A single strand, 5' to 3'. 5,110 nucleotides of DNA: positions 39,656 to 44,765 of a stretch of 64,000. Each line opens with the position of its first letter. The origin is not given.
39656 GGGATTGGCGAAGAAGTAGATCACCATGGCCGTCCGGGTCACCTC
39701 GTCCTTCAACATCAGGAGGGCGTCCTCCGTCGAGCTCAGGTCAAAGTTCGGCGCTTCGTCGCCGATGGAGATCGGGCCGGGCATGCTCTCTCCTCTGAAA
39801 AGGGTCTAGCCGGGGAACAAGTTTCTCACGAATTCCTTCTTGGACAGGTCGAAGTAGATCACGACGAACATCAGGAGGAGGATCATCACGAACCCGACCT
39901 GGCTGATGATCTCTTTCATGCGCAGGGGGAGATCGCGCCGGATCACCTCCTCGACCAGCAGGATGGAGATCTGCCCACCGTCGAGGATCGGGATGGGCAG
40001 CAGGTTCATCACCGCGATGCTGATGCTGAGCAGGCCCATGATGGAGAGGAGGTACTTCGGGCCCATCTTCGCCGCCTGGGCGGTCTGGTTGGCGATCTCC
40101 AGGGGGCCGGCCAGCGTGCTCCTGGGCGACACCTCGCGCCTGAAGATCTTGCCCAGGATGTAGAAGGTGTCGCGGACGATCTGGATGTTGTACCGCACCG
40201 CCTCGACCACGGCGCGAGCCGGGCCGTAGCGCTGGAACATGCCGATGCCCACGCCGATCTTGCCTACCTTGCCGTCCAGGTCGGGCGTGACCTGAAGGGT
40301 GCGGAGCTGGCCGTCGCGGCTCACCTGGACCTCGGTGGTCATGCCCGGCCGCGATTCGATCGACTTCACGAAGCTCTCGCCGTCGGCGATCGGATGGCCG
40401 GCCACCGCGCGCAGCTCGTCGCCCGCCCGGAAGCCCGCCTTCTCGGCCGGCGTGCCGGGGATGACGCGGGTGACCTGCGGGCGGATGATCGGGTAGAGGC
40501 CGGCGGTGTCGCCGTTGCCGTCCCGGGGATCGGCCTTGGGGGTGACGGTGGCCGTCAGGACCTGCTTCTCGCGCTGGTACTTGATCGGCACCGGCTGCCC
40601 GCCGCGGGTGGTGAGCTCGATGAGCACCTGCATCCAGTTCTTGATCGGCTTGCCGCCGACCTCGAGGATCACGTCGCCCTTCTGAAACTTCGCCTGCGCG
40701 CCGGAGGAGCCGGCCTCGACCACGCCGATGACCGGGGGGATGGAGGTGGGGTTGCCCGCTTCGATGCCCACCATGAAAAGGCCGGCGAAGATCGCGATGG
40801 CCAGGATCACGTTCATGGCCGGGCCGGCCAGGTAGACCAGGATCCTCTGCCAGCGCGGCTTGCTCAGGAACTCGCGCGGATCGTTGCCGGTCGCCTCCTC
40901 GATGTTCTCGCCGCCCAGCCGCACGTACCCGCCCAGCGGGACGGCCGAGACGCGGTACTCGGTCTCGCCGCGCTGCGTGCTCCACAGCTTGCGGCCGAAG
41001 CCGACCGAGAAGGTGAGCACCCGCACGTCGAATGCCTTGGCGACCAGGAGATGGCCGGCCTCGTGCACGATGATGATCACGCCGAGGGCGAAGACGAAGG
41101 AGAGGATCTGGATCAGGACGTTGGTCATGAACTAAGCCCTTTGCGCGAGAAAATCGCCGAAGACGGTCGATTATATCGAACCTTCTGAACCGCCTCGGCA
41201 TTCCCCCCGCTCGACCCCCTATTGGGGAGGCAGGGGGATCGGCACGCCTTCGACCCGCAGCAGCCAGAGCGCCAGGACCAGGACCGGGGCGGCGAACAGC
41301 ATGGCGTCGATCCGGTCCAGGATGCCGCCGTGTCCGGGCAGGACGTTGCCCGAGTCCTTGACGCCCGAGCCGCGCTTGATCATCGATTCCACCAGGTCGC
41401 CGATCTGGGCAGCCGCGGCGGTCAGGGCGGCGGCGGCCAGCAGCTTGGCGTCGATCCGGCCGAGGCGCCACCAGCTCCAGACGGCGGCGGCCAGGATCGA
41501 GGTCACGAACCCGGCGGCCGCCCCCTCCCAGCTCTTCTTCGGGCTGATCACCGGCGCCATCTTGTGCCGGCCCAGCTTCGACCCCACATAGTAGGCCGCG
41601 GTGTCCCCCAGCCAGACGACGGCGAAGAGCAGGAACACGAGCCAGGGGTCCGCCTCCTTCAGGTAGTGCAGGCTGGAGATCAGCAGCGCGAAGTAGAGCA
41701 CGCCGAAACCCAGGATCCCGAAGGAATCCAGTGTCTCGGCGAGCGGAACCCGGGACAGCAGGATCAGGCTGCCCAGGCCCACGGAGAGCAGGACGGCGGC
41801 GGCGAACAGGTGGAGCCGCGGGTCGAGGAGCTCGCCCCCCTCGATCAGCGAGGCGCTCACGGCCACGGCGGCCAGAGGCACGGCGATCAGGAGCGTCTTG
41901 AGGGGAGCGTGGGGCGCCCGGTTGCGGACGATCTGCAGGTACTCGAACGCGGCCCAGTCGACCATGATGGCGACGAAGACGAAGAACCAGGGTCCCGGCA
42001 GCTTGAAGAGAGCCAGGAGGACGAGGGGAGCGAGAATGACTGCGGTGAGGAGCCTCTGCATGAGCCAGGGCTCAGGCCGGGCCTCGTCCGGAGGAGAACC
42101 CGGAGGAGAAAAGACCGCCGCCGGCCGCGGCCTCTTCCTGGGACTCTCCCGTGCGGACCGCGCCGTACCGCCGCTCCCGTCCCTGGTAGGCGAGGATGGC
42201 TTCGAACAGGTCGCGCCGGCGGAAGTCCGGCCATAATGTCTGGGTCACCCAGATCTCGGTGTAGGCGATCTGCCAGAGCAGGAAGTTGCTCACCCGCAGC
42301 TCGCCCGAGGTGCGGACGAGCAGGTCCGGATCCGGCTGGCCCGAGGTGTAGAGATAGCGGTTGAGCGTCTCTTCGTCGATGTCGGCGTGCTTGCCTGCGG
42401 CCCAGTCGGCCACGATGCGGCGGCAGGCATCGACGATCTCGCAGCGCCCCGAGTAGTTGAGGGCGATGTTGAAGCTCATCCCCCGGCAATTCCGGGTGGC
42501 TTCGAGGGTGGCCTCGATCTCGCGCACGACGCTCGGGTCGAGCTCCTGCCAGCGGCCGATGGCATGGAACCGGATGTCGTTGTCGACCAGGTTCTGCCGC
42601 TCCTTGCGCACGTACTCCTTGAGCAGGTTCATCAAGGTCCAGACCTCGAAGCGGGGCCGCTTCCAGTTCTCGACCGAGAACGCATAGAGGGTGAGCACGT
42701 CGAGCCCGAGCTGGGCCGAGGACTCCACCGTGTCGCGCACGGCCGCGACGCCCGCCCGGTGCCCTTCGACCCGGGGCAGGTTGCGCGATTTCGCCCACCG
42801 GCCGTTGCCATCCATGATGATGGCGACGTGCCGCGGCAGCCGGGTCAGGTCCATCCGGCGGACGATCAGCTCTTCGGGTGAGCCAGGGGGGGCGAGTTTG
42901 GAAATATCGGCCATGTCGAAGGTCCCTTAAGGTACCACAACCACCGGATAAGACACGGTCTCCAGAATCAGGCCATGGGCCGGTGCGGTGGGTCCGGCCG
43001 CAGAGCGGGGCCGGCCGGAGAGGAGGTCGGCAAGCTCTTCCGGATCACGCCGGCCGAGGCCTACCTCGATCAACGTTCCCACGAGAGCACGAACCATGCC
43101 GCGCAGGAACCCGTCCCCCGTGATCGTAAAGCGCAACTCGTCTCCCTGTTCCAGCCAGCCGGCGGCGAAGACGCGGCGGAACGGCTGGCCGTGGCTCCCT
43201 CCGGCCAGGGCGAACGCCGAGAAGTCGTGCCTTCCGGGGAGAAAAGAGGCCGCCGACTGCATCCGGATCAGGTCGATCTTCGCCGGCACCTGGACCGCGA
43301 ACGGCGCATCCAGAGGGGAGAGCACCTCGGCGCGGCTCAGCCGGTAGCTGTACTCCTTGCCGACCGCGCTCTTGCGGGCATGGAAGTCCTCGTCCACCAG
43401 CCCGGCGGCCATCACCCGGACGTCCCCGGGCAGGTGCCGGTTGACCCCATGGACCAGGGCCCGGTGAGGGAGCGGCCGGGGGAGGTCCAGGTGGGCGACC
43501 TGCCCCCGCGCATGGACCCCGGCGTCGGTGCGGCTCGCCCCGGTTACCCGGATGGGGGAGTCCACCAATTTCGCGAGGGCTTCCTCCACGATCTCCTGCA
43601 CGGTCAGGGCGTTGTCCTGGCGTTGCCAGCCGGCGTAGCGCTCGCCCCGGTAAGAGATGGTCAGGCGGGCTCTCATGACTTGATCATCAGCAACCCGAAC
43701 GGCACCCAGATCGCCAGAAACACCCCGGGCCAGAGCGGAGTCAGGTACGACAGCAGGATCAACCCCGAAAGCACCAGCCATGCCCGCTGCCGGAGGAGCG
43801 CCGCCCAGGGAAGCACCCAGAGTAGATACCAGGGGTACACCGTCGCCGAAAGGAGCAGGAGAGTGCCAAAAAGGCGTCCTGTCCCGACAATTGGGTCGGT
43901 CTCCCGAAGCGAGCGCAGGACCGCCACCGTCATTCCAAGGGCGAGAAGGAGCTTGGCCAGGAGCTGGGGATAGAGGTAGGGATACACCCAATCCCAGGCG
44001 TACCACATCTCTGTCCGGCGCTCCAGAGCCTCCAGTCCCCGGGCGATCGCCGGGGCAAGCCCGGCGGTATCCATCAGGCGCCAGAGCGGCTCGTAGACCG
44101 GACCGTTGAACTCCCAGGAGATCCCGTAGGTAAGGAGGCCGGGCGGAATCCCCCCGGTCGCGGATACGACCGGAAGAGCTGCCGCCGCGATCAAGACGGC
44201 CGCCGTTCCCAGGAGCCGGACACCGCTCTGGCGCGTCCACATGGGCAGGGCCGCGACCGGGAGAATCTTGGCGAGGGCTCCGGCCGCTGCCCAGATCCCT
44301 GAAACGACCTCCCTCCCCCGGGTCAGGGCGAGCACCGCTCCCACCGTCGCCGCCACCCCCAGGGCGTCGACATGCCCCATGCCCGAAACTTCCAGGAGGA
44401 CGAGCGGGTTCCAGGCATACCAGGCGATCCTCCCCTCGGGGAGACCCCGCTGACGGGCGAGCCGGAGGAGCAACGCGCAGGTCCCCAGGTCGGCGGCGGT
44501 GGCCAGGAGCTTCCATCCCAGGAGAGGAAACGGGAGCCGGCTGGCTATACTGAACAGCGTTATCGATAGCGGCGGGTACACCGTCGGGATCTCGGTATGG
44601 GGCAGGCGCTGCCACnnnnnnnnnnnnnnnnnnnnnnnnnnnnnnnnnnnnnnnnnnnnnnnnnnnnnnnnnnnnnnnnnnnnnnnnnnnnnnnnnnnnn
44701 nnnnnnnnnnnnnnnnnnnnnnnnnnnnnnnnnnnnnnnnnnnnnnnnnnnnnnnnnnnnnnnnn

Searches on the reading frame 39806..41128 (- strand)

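Call 71: search_protein_families(library=pfam, proteins=[window:39806-41128:-])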
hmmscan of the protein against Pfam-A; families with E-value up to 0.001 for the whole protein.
window:39806-41128:- (440 aa): 6 families
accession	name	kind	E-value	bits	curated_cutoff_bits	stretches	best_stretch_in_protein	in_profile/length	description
PF02163.28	Peptidase_M50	-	8.3e-65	218.7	27.2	1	11-419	2-221/221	Peptidase family M50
PF17820.7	PDZ_6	-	1.8e-18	66.4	27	2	219-266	2-49/54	PDZ domain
PF13180.12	PDZ_2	-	2.7e-18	66.4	27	2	218-280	15-78/80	PDZ domain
PF00595.29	PDZ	-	4.8e-11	43.3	23.2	1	129-176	24-71/81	PDZ domain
PF14685.13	PDZ_Tricorn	-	1.4e-05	25.4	25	0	147-189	39-81/88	Tricorn protease PDZ domain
PF21558.3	Pept_S41_N_bact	-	0.00028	21.1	27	0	144-167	16-39/87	Bacteroidetes, Peptidase, S41 family, N-terminal domain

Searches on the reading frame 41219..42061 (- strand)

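Call 71: search_protein_families(library=pfam, proteins=[window:41219-42061:-])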
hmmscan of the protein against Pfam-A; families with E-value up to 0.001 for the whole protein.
window:41219-42061:- (280 aa): 1 family
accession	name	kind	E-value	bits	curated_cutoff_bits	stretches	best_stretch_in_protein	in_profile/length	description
PF01148.25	CTP_transf_1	-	6.4e-57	193.8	24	1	2-267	2-263/264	Cytidylyltransferase family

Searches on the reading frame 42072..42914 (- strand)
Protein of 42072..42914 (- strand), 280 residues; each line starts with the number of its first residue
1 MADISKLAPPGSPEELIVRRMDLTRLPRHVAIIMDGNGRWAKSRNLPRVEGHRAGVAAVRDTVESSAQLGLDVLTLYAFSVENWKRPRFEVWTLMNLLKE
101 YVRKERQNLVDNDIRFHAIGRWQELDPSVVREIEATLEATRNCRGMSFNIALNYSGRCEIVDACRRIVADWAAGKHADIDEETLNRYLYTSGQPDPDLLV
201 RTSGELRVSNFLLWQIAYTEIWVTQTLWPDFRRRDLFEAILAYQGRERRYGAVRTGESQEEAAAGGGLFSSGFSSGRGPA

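Call 71: search_protein_families(library=pfam, proteins=[window:42072-42914:-])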
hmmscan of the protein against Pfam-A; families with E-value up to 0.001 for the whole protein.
window:42072-42914:- (280 aa): 1 family
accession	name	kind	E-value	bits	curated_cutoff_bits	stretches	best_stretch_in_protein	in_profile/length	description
PF01255.24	Prenyltransf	-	8.1e-84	281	27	1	33-251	1-219/219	Putative undecaprenyl diphosphate synthase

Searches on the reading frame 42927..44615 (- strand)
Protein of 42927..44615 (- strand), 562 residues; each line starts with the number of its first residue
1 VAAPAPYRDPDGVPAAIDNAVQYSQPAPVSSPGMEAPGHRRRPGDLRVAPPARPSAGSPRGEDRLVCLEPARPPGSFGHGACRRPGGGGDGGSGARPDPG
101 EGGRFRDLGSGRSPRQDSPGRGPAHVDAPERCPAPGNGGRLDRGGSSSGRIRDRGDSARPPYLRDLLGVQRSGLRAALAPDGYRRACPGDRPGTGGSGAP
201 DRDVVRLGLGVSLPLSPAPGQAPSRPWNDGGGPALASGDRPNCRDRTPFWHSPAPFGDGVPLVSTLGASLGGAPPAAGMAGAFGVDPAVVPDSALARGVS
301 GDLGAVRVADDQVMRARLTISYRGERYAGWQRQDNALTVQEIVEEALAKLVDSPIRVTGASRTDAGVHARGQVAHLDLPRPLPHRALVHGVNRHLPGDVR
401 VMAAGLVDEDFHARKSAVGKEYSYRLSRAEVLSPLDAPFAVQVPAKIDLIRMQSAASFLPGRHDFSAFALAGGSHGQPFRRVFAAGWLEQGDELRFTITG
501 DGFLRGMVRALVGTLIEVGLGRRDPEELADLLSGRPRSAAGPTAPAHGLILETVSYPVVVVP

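Call 72: search_protein_families(library=pfam, proteins=[window:42927-44615:-])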
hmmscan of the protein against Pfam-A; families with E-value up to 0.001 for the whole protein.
window:42927-44615:- (562 aa): 1 family
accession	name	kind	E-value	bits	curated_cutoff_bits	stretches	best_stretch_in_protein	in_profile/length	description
PF01416.25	PseudoU_synth_1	-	2.6e-35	121.6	23.3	2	455-557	1-108/108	tRNA pseudouridine synthase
